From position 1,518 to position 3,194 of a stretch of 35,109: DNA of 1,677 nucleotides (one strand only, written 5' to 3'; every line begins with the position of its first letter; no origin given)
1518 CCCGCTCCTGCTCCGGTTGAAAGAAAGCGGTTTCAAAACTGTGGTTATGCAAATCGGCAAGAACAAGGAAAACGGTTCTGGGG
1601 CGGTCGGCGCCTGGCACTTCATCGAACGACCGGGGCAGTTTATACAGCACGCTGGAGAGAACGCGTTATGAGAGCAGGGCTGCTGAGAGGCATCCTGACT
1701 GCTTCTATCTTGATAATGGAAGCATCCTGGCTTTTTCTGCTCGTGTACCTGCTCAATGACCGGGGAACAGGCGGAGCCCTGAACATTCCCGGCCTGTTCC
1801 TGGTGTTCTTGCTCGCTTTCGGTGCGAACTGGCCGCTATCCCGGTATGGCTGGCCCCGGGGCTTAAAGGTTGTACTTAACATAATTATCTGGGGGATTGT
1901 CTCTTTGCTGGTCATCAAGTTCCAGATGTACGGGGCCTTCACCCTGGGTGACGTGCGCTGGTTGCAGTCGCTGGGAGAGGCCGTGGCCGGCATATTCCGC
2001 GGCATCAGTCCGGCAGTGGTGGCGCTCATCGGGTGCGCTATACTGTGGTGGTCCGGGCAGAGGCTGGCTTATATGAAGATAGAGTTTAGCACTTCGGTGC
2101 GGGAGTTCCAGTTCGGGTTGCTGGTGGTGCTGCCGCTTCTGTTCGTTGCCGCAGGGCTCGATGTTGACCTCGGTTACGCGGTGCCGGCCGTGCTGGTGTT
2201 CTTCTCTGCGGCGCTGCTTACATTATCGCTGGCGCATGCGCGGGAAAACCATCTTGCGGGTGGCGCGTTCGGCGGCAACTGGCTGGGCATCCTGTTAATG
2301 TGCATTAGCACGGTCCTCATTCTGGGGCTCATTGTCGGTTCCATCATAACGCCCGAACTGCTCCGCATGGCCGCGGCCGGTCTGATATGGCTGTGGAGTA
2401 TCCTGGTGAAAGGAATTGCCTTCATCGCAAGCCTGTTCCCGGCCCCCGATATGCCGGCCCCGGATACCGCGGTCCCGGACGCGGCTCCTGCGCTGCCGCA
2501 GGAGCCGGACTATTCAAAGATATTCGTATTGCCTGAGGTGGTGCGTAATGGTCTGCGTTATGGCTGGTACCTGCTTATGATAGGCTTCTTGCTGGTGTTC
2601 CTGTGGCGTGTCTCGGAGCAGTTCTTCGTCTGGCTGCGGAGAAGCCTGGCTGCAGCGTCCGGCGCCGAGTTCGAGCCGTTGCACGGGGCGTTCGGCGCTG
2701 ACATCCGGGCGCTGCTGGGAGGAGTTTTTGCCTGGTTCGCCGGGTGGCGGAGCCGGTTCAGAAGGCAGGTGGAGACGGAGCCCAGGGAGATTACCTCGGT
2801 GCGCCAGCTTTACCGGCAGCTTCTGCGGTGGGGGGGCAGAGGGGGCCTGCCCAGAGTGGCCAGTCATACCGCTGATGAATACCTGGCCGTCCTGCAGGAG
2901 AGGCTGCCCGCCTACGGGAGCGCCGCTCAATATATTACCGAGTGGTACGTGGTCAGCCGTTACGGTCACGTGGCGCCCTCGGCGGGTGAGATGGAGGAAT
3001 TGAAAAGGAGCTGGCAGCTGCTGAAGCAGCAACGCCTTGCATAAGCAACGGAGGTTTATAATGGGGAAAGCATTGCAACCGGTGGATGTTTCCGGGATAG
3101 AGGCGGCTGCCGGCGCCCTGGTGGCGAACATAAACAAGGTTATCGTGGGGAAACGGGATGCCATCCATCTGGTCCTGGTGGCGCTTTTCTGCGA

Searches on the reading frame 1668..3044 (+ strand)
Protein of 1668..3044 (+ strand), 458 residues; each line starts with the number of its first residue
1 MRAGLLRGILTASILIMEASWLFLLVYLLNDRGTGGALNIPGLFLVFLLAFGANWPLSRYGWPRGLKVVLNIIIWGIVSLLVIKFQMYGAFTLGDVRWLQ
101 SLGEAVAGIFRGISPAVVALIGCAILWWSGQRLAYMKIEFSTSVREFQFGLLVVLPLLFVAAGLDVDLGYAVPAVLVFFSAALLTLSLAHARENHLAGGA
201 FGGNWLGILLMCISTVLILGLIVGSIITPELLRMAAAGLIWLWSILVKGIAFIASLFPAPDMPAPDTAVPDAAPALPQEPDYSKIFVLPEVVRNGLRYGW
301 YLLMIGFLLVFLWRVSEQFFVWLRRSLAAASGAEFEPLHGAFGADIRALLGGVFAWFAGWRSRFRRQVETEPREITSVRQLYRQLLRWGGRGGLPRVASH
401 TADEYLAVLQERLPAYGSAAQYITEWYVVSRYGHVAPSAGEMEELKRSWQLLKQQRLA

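Call 9: search_protein_families(library=pfam, proteins=[window:1668-3044:+], max_evalue=0.001)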
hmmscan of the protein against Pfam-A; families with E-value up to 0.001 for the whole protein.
window:1668-3044:+ (458 aa): 1 family
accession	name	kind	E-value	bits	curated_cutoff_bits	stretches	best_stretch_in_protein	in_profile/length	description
PF13559.11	DUF4129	-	1.1e-11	45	24.8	1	381-450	1-69/69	Domain of unknown function (DUF4129)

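Call 79: search_protein_families(library=ncbifam, proteins=[window:1668-3044:+], max_evalue=0.00001)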
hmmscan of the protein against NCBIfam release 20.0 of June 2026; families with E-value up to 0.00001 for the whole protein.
window:1668-3044:+ (458 aa): 0 families
